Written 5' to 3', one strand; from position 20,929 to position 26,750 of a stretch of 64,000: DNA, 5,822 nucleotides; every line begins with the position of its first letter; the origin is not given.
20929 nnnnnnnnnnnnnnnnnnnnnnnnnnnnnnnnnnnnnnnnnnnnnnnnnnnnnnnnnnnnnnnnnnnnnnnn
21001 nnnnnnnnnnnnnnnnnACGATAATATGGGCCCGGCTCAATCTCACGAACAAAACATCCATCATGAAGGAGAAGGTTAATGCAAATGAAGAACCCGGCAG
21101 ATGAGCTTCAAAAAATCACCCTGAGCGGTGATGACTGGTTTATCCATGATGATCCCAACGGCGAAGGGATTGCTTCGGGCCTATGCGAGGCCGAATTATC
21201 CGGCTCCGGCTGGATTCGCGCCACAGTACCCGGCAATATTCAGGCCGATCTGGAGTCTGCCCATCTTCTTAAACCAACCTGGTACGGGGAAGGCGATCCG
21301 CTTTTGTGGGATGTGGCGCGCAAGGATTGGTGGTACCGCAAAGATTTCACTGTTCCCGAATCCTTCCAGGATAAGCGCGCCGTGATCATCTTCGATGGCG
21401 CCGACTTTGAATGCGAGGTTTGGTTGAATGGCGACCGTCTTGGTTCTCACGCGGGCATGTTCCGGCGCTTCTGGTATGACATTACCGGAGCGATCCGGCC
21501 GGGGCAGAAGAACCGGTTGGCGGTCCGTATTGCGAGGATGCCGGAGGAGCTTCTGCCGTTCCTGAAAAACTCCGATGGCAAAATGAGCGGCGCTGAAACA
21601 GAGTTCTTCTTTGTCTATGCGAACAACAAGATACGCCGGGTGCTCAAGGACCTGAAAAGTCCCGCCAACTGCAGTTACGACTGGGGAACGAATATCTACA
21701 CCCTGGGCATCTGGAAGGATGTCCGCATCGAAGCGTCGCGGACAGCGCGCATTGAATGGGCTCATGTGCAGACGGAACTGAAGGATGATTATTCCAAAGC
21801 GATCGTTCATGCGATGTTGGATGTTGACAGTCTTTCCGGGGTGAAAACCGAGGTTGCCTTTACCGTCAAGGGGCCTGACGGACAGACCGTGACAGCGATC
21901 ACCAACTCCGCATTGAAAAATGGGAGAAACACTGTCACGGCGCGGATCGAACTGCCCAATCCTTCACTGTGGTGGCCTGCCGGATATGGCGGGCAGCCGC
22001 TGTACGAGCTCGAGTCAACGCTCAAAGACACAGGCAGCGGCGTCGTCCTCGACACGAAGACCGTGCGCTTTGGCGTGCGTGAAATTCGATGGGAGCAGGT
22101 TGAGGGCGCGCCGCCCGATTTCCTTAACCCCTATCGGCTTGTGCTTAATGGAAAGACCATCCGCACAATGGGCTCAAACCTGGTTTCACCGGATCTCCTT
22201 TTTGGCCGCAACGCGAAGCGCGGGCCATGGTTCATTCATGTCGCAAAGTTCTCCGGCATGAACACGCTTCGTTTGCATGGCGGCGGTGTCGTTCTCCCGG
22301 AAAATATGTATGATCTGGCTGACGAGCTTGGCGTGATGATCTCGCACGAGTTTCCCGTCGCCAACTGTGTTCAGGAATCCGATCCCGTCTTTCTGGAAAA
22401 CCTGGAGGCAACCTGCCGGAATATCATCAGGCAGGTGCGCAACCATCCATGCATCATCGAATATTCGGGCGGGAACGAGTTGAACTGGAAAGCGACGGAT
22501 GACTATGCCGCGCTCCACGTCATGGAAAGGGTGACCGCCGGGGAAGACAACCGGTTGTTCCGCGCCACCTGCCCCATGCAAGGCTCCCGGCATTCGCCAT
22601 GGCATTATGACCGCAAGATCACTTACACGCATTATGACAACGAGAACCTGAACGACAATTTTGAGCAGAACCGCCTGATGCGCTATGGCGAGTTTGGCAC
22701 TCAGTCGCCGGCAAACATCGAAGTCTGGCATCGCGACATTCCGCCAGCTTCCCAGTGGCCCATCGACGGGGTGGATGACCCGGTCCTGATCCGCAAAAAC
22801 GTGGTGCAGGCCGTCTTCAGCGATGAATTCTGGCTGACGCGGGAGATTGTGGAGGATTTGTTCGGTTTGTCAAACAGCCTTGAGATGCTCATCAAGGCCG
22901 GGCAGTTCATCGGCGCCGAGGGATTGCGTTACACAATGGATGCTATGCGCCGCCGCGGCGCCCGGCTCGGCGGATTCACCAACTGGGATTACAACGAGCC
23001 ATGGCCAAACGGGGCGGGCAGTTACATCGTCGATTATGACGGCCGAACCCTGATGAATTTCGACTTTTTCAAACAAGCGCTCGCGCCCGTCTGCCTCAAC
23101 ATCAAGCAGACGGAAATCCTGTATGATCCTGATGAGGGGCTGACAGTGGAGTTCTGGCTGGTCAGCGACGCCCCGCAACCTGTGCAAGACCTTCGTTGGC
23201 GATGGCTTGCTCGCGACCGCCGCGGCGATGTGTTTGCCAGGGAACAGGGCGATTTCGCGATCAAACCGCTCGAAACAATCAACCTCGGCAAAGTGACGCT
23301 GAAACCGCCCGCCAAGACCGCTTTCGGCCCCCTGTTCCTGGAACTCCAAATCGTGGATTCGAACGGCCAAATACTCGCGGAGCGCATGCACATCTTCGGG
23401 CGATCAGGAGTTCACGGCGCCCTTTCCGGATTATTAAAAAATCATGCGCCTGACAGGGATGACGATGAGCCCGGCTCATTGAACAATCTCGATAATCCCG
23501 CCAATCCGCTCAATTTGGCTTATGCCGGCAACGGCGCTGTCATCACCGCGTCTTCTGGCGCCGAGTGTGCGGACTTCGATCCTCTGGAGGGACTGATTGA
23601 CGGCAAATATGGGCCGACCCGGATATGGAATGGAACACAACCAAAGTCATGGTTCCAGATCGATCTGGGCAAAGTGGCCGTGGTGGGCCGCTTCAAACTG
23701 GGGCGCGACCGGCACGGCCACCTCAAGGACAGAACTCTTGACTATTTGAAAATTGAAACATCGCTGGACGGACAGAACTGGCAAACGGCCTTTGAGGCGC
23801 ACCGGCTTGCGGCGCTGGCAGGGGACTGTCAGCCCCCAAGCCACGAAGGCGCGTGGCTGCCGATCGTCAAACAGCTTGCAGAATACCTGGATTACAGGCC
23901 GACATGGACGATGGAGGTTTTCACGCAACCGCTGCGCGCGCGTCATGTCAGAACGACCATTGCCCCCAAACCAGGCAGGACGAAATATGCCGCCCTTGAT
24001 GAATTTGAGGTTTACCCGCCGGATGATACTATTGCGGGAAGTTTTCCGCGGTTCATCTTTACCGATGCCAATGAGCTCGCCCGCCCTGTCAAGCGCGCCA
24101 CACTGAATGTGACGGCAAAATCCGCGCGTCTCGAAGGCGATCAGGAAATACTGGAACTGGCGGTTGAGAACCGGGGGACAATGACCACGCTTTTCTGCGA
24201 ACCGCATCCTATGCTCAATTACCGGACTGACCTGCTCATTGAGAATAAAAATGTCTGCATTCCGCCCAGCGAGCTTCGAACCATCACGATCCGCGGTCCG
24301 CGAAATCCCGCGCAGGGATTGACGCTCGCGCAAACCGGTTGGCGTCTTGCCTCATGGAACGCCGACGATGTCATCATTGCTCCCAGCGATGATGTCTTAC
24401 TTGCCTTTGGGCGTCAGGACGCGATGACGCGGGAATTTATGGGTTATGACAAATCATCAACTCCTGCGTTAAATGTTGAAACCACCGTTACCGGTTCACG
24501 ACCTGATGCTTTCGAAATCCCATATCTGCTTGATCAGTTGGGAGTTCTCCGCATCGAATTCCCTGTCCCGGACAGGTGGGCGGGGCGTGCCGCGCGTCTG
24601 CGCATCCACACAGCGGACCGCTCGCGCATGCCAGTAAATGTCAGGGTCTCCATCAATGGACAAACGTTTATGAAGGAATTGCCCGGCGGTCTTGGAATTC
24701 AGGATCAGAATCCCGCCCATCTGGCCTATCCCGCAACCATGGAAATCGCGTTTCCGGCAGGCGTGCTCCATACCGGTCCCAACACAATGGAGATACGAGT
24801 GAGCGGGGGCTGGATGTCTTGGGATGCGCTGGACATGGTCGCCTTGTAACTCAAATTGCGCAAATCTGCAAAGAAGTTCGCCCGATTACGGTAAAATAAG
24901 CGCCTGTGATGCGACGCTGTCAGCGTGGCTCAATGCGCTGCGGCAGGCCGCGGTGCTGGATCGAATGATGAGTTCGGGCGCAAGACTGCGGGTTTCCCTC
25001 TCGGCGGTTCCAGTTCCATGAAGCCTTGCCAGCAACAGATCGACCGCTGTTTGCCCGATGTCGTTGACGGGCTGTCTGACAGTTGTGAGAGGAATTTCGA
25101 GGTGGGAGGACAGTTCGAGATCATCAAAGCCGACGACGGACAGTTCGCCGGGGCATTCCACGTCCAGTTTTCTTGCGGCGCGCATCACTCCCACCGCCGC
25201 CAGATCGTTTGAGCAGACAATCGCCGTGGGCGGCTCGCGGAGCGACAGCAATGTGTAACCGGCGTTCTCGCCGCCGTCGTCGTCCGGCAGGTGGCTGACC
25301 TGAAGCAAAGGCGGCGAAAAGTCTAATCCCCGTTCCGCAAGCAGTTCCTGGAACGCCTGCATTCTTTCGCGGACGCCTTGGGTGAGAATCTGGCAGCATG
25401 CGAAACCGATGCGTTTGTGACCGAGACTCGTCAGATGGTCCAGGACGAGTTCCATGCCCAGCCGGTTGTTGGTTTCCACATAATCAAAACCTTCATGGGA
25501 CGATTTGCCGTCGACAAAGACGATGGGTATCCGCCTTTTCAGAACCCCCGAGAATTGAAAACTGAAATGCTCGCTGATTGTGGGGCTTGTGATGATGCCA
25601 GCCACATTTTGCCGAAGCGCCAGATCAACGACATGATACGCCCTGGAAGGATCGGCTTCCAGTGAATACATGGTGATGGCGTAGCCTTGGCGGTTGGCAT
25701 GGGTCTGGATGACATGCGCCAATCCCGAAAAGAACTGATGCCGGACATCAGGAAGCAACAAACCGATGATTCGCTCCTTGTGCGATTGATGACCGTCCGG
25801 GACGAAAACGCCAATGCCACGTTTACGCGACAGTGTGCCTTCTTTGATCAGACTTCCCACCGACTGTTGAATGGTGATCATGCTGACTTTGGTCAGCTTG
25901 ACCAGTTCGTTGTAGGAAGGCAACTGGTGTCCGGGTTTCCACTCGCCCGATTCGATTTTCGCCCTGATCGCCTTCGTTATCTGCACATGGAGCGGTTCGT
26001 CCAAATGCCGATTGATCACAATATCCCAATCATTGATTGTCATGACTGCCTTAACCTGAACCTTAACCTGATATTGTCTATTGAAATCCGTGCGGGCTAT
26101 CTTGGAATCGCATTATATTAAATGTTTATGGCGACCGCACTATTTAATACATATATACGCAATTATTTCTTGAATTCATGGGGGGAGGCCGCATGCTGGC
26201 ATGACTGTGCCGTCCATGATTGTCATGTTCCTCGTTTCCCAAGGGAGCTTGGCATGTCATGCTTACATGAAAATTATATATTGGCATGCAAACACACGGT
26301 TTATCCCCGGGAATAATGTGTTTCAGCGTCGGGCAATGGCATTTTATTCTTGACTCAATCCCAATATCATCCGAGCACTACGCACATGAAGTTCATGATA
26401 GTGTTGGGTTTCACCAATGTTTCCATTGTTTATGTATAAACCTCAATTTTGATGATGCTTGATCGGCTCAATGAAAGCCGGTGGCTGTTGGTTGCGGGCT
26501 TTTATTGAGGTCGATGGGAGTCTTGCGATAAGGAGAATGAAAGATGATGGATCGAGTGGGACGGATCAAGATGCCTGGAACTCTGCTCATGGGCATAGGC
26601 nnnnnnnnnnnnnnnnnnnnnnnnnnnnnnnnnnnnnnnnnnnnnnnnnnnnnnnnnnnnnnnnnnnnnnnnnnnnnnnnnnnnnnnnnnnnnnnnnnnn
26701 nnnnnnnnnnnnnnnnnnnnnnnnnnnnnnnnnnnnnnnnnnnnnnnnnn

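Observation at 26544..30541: LarA-like racemase inserted between lactaldehyde reductase-like ADH and aldehyde dehydrogenase, translationally coupled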

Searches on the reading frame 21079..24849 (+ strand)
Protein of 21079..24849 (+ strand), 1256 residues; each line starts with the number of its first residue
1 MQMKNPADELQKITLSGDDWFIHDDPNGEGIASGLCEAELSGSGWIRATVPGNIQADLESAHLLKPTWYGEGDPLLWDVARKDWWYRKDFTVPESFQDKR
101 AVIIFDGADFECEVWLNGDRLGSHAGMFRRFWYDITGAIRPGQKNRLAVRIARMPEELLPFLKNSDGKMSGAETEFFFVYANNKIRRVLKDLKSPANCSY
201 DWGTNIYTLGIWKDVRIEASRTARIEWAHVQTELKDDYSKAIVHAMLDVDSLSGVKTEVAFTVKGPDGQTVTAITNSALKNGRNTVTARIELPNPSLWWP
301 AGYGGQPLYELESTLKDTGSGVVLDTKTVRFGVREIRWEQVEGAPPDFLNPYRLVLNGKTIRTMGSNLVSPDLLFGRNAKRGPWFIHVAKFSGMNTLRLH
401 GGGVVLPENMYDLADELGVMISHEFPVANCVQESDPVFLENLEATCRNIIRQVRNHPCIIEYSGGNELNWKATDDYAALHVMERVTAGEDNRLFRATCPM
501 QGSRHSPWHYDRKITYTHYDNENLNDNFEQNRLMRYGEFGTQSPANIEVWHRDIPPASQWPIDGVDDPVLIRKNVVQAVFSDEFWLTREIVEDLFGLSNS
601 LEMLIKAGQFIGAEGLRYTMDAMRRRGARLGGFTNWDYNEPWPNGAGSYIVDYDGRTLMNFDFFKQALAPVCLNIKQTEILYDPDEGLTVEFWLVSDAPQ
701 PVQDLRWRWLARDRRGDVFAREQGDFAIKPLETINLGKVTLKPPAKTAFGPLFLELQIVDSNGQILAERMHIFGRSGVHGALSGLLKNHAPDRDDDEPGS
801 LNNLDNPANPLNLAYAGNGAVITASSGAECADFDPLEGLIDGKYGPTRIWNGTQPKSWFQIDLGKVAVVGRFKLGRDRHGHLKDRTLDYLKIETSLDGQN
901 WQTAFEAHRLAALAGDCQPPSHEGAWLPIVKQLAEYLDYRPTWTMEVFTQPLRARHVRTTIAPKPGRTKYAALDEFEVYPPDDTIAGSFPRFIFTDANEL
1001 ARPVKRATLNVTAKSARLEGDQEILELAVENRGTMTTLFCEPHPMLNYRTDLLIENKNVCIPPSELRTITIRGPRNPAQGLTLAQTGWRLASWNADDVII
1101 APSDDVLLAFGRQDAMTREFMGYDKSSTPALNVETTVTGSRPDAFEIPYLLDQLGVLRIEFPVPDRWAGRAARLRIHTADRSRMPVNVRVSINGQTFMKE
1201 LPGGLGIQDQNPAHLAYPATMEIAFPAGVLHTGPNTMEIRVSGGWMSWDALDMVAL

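Call 7: search_protein_families(library=pfam, proteins=[window:21079-24849:+], max_evalue=0.001)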
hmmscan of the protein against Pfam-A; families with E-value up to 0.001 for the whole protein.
window:21079-24849:+ (1256 aa): 7 families
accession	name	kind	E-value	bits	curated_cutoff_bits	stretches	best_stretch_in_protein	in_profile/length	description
PF22666.2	Glyco_hydro_2_N2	-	3.3e-26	92.8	27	1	42-213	8-167/167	Glycosyl hydrolase 2 galactose-binding domain-like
PF00703.27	Glyco_hydro_2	-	1.8e-13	51.6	23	1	223-334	1-109/109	Glycosyl hydrolases family 2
PF02837.24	Glyco_hydro_2_N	-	3.8e-13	50.2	28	1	18-153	7-135/169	Glycosyl hydrolases family 2, sugar binding domain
PF00754.31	F5_F8_type_C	-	2.7e-09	37.6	28.2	1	822-975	2-126/127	F5/8 type C domain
PF14683.12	CBM-like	-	2.8e-06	27.8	27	1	1111-1251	6-158/160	Polysaccharide lyase family 4, domain III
PF22633.2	F5_F8_type_C_2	-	1e-05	26.5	27.8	1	839-906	2-67/91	NedA-like, galactose-binding domain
PF17786.7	Mannosidase_ig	-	2.2e-05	25.3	23.4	1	689-773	2-86/91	Mannosidase Ig/CBM-like domain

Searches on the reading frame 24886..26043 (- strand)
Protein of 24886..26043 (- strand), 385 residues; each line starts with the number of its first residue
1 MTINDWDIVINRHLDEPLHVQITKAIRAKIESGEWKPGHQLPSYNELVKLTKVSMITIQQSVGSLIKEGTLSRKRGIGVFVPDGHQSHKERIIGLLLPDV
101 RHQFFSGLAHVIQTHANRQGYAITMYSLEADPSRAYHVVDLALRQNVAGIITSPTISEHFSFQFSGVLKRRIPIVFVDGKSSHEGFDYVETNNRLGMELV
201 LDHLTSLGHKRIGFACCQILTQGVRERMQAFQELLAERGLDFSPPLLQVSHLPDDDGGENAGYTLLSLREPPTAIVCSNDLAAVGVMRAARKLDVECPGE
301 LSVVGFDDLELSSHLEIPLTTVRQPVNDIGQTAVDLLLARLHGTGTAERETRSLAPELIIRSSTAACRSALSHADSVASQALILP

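Call 7: search_protein_families(library=pfam, proteins=[window:24886-26043:-], max_evalue=0.001)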
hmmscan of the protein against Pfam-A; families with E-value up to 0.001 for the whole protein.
window:24886-26043:- (385 aa): 4 families
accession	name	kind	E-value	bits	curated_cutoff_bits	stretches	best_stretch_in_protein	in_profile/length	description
PF13377.12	Peripla_BP_3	-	1.3e-35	123.4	26.5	1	202-364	2-167/167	Periplasmic binding protein-like domain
PF00532.27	Peripla_BP_1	-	1.5e-20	74.3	22.2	1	93-346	4-262/281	Periplasmic binding proteins and sugar binding domain of LacI family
PF00392.27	GntR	-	1.6e-13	50.5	27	1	20-81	3-64/64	Bacterial regulatory proteins, gntR family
PF13407.12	Peripla_BP_4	-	2.1e-10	41.1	35.1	1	93-310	1-220/258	Periplasmic binding protein domain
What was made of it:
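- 24886..26043 (-): Divergently transcribed regulator with a GntR-type HTH and a LacI-like periplasmic-binding (sugar-binding) domain. It is the likely regulator of the operon (inferred from position only). Pfam GntR, Peripla_BP_1 and Peripla_BP_3 (call 7)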

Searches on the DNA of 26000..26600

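Call 73: search_rna_families(source=window, start=26000, end=26600, threshold=evalue, max_evalue=1)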
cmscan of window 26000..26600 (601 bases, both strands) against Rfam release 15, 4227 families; matches with E-value up to 1: 0.
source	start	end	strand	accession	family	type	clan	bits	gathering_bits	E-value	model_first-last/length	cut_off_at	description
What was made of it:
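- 26462..26515 (+): Long hairpin in the 500-nt leader, about 30 nt upstream of the ADH start. Its function is unknown; it could be a terminator or attenuator. No Rfam match (call 73).
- Tried and rejected: Rfam found nothing in the leader (call 73).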
